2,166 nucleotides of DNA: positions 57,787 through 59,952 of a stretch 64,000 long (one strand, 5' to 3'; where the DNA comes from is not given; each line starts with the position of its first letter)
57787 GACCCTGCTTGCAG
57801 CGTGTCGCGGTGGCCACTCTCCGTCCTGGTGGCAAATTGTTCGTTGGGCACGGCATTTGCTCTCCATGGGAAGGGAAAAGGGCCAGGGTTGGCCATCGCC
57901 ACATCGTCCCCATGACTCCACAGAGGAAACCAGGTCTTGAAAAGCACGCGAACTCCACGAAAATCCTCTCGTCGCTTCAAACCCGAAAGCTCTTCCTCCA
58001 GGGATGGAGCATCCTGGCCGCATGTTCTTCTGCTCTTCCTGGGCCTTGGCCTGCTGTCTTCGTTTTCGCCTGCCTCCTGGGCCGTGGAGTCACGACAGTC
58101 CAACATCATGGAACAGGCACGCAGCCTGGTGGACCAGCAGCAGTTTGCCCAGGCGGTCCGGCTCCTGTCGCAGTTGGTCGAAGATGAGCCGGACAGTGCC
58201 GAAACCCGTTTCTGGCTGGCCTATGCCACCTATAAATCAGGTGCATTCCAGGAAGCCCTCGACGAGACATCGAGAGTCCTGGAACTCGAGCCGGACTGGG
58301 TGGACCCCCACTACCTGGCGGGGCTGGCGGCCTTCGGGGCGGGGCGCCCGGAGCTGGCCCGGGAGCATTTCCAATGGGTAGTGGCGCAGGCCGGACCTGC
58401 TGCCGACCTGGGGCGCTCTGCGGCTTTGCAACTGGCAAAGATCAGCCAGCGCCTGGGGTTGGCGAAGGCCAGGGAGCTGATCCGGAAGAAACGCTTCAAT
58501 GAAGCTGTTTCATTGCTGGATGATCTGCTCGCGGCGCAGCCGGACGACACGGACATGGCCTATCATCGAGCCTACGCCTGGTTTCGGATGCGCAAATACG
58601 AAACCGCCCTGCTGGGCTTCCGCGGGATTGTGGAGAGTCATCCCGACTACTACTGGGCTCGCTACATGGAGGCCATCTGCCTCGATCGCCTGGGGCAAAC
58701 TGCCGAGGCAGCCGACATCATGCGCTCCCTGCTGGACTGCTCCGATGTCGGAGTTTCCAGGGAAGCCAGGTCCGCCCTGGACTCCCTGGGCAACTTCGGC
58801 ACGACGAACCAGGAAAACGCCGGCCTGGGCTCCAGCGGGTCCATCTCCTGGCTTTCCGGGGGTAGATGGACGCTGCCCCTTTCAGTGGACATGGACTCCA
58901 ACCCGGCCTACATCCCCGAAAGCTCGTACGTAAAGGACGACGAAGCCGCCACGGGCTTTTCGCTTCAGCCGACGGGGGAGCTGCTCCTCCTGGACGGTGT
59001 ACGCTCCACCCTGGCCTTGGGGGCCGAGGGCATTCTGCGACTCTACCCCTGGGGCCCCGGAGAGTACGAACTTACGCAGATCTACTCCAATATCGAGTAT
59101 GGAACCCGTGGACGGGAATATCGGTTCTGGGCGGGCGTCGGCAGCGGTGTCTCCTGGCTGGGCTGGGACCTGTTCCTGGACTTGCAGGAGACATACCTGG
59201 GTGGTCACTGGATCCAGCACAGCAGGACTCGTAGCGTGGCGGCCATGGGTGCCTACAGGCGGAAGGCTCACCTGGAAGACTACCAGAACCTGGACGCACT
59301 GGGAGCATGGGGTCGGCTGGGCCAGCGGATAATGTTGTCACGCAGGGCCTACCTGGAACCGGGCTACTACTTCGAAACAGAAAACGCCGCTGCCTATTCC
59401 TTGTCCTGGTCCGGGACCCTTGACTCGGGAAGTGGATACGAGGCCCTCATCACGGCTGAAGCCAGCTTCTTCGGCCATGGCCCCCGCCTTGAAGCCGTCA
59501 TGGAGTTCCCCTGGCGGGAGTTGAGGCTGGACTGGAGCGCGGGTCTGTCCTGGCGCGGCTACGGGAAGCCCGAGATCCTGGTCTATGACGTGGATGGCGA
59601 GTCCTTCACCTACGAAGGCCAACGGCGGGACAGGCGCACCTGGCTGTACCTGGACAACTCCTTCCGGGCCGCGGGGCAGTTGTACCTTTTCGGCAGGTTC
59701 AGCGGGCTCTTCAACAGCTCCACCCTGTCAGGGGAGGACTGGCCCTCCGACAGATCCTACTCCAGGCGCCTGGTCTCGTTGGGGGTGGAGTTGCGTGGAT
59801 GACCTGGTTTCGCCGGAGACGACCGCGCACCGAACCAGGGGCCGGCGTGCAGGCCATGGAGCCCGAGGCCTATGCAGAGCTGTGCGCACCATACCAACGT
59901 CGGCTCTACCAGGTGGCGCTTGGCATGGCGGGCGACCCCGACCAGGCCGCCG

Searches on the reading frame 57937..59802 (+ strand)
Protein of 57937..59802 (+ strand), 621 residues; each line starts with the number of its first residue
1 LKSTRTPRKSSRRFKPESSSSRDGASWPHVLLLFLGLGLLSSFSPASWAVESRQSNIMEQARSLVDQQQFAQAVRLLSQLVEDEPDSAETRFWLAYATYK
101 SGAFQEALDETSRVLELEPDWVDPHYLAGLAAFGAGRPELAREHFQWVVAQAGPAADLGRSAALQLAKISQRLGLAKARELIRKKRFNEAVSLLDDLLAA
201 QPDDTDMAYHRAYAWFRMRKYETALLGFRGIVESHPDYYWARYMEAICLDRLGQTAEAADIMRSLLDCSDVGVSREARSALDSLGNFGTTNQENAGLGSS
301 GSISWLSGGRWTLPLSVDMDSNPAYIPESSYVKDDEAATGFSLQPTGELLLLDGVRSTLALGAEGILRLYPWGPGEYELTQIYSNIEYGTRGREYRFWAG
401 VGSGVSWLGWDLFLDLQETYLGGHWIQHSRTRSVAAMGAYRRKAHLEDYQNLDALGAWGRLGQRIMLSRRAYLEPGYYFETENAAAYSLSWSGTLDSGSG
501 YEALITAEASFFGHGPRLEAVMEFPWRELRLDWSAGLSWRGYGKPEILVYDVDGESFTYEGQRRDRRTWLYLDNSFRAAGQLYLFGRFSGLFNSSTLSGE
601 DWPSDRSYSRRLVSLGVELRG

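Call 3: search_protein_families(library=pfam, proteins=[window:57937-59802:+], max_evalue=0.1)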
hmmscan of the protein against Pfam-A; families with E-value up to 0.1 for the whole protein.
window:57937-59802:+ (621 aa): 28 families (the best 25 are shown)
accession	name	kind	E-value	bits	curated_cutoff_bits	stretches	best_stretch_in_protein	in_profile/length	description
PF13432.12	TPR_16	-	1.7e-19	70.4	32.7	3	59-112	2-55/65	Tetratricopeptide repeat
PF14559.12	TPR_19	-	1.5e-18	67.3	25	3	64-131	1-66/68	Tetratricopeptide repeat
PF12895.13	ANAPC3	-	1.3e-13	51.4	27.2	2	66-146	1-80/82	Anaphase-promoting complex, cyclosome, subunit 3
PF07719.23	TPR_2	-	1.3e-11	44.1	27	1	88-120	1-33/34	Tetratricopeptide repeat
PF13174.12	TPR_6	-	3.1e-11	43.6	26.3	1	60-87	6-33/33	Tetratricopeptide repeat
PF13428.12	TPR_14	-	1.2e-09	38.3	23.5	2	61-96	8-43/44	Tetratricopeptide repeat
PF14853.12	Fis1_TPR_C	-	3.6e-09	37.1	25.3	1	89-121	2-34/53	Fis1 C-terminal tetratricopeptide repeat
PF13414.12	TPR_11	-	4.6e-08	33.1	26.8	2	63-102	3-42/42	TPR repeat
PF13431.12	TPR_17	-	1.5e-06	28.4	24.4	1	231-258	5-32/34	Tetratricopeptide repeat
PF24575.1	TPR_Slam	-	1.9e-06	28.7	35.2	1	60-109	53-102/104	Surface lipoprotein assembly modifier, N-terminal TPR repeats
PF23914.1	TPR_CcmH_CycH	-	3.8e-06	27.3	42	1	66-117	99-150/158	Cytochrome c-type biogenesis protein H TPR domain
PF13371.12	TPR_9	-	4.3e-06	27.1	35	0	181-229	5-53/73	Tetratricopeptide repeat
PF14863.12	Alkyl_sulf_dimr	-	7.1e-06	26.9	26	1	55-106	70-121/139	Alkyl sulfatase dimerisation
PF14561.12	TPR_20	-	9.3e-06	26.3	25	0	71-121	5-55/90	Tetratricopeptide repeat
PF25064.1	ARM_TT21_5th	-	1.6e-05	25.6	27.8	0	215-263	11-59/117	TT21 fifth ARM repeats domain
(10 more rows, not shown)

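Call 14: search_protein_families(library=ncbifam, proteins=[window:57937-59802:+], max_evalue=0.1)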
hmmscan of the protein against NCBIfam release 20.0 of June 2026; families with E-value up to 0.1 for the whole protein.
window:57937-59802:+ (621 aa): 25 families
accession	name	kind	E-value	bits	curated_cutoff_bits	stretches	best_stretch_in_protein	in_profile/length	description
TIGR02917.1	PEP_TPR_lipo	equivalog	1.7e-18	66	312.2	2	56-152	229-325/899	XrtA/PEP-CTERM system TPR-repeat protein PrsT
NF040959.1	MamA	equivalog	1.8e-17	63.5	200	2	183-265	83-165/204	magnetosome protein MamA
NF052415.1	T3SS_chap_SctY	equivalog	2.4e-15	57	70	2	60-147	12-102/106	type III secretion apparatus assembly chaperone SctY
TIGR02552.1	LcrH_SycD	equivalog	1.1e-10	41.4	104.8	2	178-267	25-114/136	SycD/LcrH family type III secretion system chaperone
TIGR02795.1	tol_pal_ybgF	equivalog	7.3e-09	36.3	90.1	2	56-116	4-67/119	tol-pal system protein YbgF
NF011721.1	PRK15174.1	equivalog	6.6e-07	27.9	1200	1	161-292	240-370/656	Vi polysaccharide transport protein VexE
TIGR03939.1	PGA_TPR_OMP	equivalog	2.3e-06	26.1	366.65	1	60-121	126-187/800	poly-beta-1,6 N-acetyl-D-glucosamine export porin PgaA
NF053607.1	CHU_0125_OmpA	equivalog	3.1e-06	26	620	1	57-167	22-131/639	CHU_0125 family OmpA-like outer membrane integrity protein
TIGR03302.1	OM_YfiO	subfamily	7.3e-06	25.6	81.4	1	51-120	30-102/239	outer membrane protein assembly factor BamD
NF008520.0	PRK11447.1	equivalog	1.7e-05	22.8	858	1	55-273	462-671/1157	cellulose synthase complex outer membrane protein BcsC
NF011886.0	PRK15359.1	equivalog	2.7e-05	24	146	0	183-270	36-123/144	type III secretion system chaperone protein SscB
TIGR03922.1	T7SS_EccA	equivalog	7.1e-05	21.5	466.65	1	170-271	70-175/557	type VII secretion AAA-ATPase EccA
NF047371.1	FlcA_CTERM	equivalog_domain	8.9e-05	21.1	300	1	67-149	452-534/646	periplasmic flagellar collar protein FlcA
NF011726.0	PRK15179.1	equivalog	0.00032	19.1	733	1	143-281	86-230/694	Vi polysaccharide biosynthesis protein TviE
NF033920.0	C39_PA2778_fam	equivalog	0.00041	19.9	150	1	54-118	190-254/255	PA2778 family cysteine peptidase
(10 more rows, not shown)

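Call 29: find_related_loci(query=A2, collection=genome_contigs, flank=7000)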
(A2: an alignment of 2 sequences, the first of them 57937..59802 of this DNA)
Query A2 (621 aa) in genome_contigs; peptide patterns used: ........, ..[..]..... (x = any residue, [..] = any of these).
31 stretches matched a pattern, but none encodes a relative of the query by tblastn (E <= 1e-3).

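Call 30: find_related_loci(query=A2, collection=metagenome_contigs, flank=7000)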
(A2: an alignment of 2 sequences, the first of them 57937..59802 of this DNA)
Query A2 (621 aa) in metagenome_contigs; peptide patterns used: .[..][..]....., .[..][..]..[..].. (x = any residue, [..] = any of these).
549 stretches matched a pattern; 32 encode a relative of the query (tblastn E <= 1e-3); 32 distinct loci.
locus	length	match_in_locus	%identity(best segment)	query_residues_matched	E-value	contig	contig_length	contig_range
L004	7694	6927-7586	24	58-258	3e-11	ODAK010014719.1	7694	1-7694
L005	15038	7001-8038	26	64-290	2e-9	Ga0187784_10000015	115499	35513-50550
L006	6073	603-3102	26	50-258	4e-9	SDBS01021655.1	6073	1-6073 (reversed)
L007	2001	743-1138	25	64-243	1e-8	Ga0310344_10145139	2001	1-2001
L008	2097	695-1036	32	59-170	1e-8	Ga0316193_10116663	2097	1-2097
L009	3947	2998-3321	33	62-167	2e-8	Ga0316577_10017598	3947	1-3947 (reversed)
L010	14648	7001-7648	23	58-254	5e-8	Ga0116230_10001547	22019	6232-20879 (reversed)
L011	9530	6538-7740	23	35-269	5e-8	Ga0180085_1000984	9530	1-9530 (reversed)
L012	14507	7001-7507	24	86-266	6e-8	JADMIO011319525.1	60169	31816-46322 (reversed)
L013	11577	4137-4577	27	72-242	2e-7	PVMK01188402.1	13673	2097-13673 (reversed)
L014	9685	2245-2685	27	72-242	2e-7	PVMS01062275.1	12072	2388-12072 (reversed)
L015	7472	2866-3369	28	84-266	2e-7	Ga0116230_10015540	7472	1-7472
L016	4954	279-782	28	84-266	2e-7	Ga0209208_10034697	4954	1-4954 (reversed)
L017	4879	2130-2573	30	61-302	2e-7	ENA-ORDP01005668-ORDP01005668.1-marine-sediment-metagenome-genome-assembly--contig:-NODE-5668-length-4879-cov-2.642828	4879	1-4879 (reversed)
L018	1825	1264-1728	24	72-241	2e-7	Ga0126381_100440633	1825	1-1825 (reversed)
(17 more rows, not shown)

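Call 55: find_homologous_proteins(query=A3, max_evalue=0.00001)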
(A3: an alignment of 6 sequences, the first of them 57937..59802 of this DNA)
Query A3 (6 sequences) (621 aa, profile of the alignment): 44 proteins with E <= 0.00001 among 8000 candidates.
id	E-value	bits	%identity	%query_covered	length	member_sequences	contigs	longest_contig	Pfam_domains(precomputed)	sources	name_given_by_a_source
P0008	1.0e-252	858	100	91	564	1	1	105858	PF14853.13,PF13431.13,PF23914.2,PF13414.13,PF13428.13,PF25064.2,PF14559.13,PF24575.2,PF13371.13,PF12895.14,PF13432.13,PF14561.13,PF07719.24,PF13174.13,PF20308.5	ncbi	-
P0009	2.0e-21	94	24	32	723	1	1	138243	PF09976.16,PF25060.1,PF13414.13,PF16918.12,PF13374.13,PF24575.2,PF00515.35,PF13424.13,PF13429.13,PF14561.13,PF07719.24,PF13174.13,PF25063.1,PF13431.13,PF23914.2,PF25062.2,PF25058.2,PF13176.13,PF13428.13,PF25064.2,PF14559.13,PF13371.13,PF12895.14,PF21033.5,PF13432.13,PF13181.13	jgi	jgi:tetratricopeptide (TPR) repeat protein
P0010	3.1e-19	87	23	31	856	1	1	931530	PF25060.1,PF13414.13,PF16918.12,PF01535.27,PF12569.15,PF13374.13,PF07721.21,PF24575.2,PF00515.35,PF13424.13,PF28559.1,PF13429.13,PF14561.13,PF07719.24,PF13174.13,PF20308.5,PF25063.1,PF13431.13,PF23914.2,PF25062.2,PF25058.2,PF13176.13,PF13428.13,PF25064.2,PF14559.13,PF13371.13,PF26725.1,PF17874.8,PF1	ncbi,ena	-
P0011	1.5e-18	85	25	35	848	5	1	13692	PF25060.1,PF13414.13,PF16918.12,PF01535.27,PF12569.15,PF23241.2,PF13374.13,PF07721.21,PF24575.2,PF00515.35,PF13424.13,PF13429.13,PF14561.13,PF07719.24,PF13174.13,PF20308.5,PF25063.1,PF13431.13,PF23914.2,PF25062.2,PF13176.13,PF13428.13,PF25064.2,PF14559.13,PF13371.13,PF26725.1,PF12895.14,PF21033.5,PF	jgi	jgi:tetratricopeptide (TPR) repeat protein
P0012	2.6e-18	84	31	11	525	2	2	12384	PF14853.13,PF13431.13,PF23914.2,PF25060.1,PF25062.2,PF13414.13,PF12569.15,PF18768.8,PF13428.13,PF25064.2,PF07721.21,PF14559.13,PF13371.13,PF00515.35,PF12895.14,PF13424.13,PF13432.13,PF13181.13,PF07719.24,PF13174.13,PF20308.5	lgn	-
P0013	3.0e-18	84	22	29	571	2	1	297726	PF13431.13,PF23914.2,PF25062.2,PF13414.13,PF13428.13,PF25064.2,PF13374.13,PF14559.13,PF24575.2,PF13371.13,PF00515.35,PF12895.14,PF13424.13,PF13432.13,PF13429.13,PF13181.13,PF07719.24,PF13174.13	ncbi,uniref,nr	ncbi:tetratricopeptide repeat protein [Salinisphaera sp. Q1T1-3]|uniref:tetratricopeptide repeat pro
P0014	5.8e-18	83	34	13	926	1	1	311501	PF09976.16,PF25060.1,PF13414.13,PF23558.2,PF12569.15,PF09613.17,PF23241.2,PF24575.2,PF00515.35,PF13424.13,PF13429.13,PF14561.13,PF07719.24,PF13174.13,PF25063.1,PF13431.13,PF23914.2,PF13525.13,PF25062.2,PF25058.2,PF13176.13,PF13428.13,PF25064.2,PF14559.13,PF13371.13,PF12895.14,PF13432.13,PF13181.13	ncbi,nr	ncbi:MAG: PEP-CTERM system TPR-repeat protein PrsT [Gammaproteobacteria bacterium]|nr:PEP-CTERM syst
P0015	3.1e-16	77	31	9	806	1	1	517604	PF03704.24,PF13414.13,PF24575.2,PF00515.35,PF13424.13,PF13429.13,PF14561.13,PF07719.24,PF13174.13,PF20308.5,PF25063.1,PF13431.13,PF23914.2,PF20225.5,PF25058.2,PF13176.13,PF13428.13,PF25064.2,PF14559.13,PF13371.13,PF12895.14,PF21033.5,PF13432.13,PF09295.17,PF13181.13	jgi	jgi:tetratricopeptide (TPR) repeat protein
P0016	3.2e-16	77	31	13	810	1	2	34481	PF03704.24,PF13414.13,PF24575.2,PF00515.35,PF13424.13,PF13429.13,PF14561.13,PF07719.24,PF13174.13,PF20308.5,PF25063.1,PF13431.13,PF23914.2,PF20225.5,PF25058.2,PF23300.4,PF13176.13,PF13428.13,PF25064.2,PF14559.13,PF13371.13,PF12895.14,PF21033.5,PF13432.13,PF09295.17,PF13181.13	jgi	jgi:predicted Zn-dependent protease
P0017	3.6e-16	77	25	25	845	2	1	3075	PF13414.13,PF24575.2,PF00515.35,PF13424.13,PF13429.13,PF14561.13,PF07719.24,PF13174.13,PF20308.5,PF25063.1,PF13431.13,PF23914.2,PF25062.2,PF25058.2,PF13176.13,PF13428.13,PF25064.2,PF14559.13,PF13371.13,PF12895.14,PF21033.5,PF13432.13,PF09295.17,PF13181.13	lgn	-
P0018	2.5e-15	74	27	21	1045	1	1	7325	PF13431.13,PF23914.2,PF04488.22,PF25062.2,PF13414.13,PF13176.13,PF13428.13,PF25064.2,PF14559.13,PF13371.13,PF00515.35,PF12895.14,PF13424.13,PF13432.13,PF13181.13,PF07719.24,PF13174.13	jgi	jgi:tetratricopeptide (TPR) repeat protein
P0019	2.5e-15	74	21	31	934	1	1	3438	PF09976.16,PF25060.1,PF13414.13,PF09613.17,PF07721.21,PF24575.2,PF25068.3,PF00515.35,PF13424.13,PF13429.13,PF14561.13,PF07719.24,PF13174.13,PF20308.5,PF25063.1,PF14853.13,PF13431.13,PF23914.2,PF25062.2,PF25058.2,PF13176.13,PF13428.13,PF00637.27,PF25064.2,PF14559.13,PF13371.13,PF12895.14,PF21033.5,PF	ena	-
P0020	2.1e-13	68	23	33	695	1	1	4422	PF05843.21,PF09976.16,PF25060.1,PF13414.13,PF21545.4,PF12569.15,PF23241.2,PF13374.13,PF07721.21,PF24575.2,PF25068.3,PF00515.35,PF13424.13,PF28559.1,PF13429.13,PF14561.13,PF07719.24,PF13174.13,PF20308.5,PF25063.1,PF13431.13,PF23914.2,PF25062.2,PF20225.5,PF25058.2,PF13176.13,PF24885.2,PF13428.13,PF250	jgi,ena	jgi:tetratricopeptide (TPR) repeat protein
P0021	2.9e-13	67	27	28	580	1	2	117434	PF25060.1,PF13414.13,PF12569.15,PF23241.2,PF13374.13,PF24575.2,PF00515.35,PF13424.13,PF13429.13,PF14561.13,PF07719.24,PF13174.13,PF20308.5,PF25063.1,PF14853.13,PF13431.13,PF23914.2,PF25062.2,PF13176.13,PF13428.13,PF25064.2,PF14559.13,PF13371.13,PF12895.14,PF21033.5,PF13432.13,PF13181.13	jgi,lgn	-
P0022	8.0e-12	63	27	32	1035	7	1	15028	PF25063.1,PF13431.13,PF13414.13,PF13176.13,PF13428.13,PF13191.13,PF13374.13,PF14559.13,PF25575.1,PF10516.16,PF13371.13,PF00515.35,PF12895.14,PF13424.13,PF21033.5,PF13432.13,PF13181.13,PF07719.24,PF13174.13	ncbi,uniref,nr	ncbi:ATP-binding protein [Streptomyces katrae]|uniref:ATP-binding protein n=1 Tax=Streptomyces katra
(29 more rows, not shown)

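Call 56: find_encoding_contigs(protein=P0008, flank=10000, max_places=3)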
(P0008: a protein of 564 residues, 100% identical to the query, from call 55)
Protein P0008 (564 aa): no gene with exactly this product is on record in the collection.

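Call 57: list_cluster_members(proteins=[P0008, P0001, P0004, P0005])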
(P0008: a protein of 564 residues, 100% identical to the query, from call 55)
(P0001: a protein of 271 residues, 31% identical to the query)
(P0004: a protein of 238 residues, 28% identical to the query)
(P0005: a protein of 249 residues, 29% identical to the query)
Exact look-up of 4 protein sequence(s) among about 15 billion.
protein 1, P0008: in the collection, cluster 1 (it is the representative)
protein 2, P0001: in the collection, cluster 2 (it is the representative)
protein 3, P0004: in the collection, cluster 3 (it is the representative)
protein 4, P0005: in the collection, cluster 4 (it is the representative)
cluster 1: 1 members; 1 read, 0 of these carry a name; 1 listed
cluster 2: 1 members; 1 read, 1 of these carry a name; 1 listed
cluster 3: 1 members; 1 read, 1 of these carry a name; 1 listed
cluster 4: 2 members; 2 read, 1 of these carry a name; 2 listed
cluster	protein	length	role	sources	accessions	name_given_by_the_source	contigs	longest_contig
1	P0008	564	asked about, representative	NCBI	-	-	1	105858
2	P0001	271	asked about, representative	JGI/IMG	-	hypothetical protein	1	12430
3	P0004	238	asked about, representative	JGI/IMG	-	hypothetical protein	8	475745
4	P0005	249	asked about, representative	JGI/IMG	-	hypothetical protein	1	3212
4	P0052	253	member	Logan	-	-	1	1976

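Call 71: predict_structure(protein=window:57937-59802:+)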
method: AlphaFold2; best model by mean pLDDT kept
length: 621 residues; sequences in the alignment: 1
mean_pLDDT: 46.7   pTM: 0.39
mean pLDDT of the five models: 46.7, 43.3, 41.2, 35.7, 34.9
residues with pLDDT >= 90: 65; 70-90: 82; 50-70: 57; < 50: 417
segments of 3 or more residues with pLDDT < 50: 1-23, 234-621
pLDDT, mean of each block of 10 residues (from residue 1): 40 41 54 66 56 85 93 94 92 92 85 92 90 82 91 73 81 76 76 79 62 58 52 46 40 43 38 37 35 32 25 23 27 25 25 27 28 28 25 23 28 29 25 22 26 26 23 25 27 31 31 32 37 32 37 38 35 34 34 30 29 31 26
secondary structure, 60 per line:
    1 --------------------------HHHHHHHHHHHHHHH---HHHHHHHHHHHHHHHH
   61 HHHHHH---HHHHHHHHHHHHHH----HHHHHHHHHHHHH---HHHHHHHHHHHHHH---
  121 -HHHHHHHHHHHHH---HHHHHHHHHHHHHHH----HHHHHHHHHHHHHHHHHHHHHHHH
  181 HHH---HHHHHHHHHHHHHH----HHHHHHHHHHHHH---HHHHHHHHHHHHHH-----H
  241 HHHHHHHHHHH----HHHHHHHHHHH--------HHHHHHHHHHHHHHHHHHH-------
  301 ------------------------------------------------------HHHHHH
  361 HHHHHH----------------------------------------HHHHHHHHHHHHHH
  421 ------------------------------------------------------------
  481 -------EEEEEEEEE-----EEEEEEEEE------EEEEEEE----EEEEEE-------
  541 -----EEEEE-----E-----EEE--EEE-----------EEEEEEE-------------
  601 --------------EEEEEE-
elements in order: H27-41 H45-66 H70-83 H88-100 H104-117 H122-134 H138-152 H157-183 H187-200 H205-217 H221-234 H240-251 H256-266 H275-293 H355-366 H407-420 E488-496 E502-510 E517-523 E528-533 E546-550 E562-564 E567-569 E581-587 E615-620

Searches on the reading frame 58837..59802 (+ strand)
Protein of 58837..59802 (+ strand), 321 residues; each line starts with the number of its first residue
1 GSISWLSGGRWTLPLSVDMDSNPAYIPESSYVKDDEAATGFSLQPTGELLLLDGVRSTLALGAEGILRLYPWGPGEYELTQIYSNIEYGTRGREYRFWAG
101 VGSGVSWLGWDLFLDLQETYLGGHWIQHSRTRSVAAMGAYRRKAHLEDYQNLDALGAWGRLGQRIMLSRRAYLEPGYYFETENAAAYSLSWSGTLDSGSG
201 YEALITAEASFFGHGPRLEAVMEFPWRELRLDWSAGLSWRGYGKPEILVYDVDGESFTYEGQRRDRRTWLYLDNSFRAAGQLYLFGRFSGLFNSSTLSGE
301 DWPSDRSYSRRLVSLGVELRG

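Call 38: find_homologous_proteins(query=window:58837-59802:+, max_evalue=0.001)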
Query window:58837-59802:+: 6710 candidates shared short words with the query, none scored E <= 0.001.

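Call 52: search_protein_families(library=pfam, proteins=[window:58837-59802:+], max_evalue=5)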
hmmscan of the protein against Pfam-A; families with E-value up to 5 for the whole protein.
window:58837-59802:+ (321 aa): 0 families

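Call 62: search_solved_structures(query=A4, max_evalue=10)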
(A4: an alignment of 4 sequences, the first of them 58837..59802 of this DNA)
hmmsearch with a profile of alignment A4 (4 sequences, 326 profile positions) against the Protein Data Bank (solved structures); distinct sequences matched with E-value up to 10: 1.
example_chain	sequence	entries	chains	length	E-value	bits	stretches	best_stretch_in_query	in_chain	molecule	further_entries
3fn2_A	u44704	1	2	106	0.55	12.6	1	240-286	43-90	Putative sensor histidine kinase domain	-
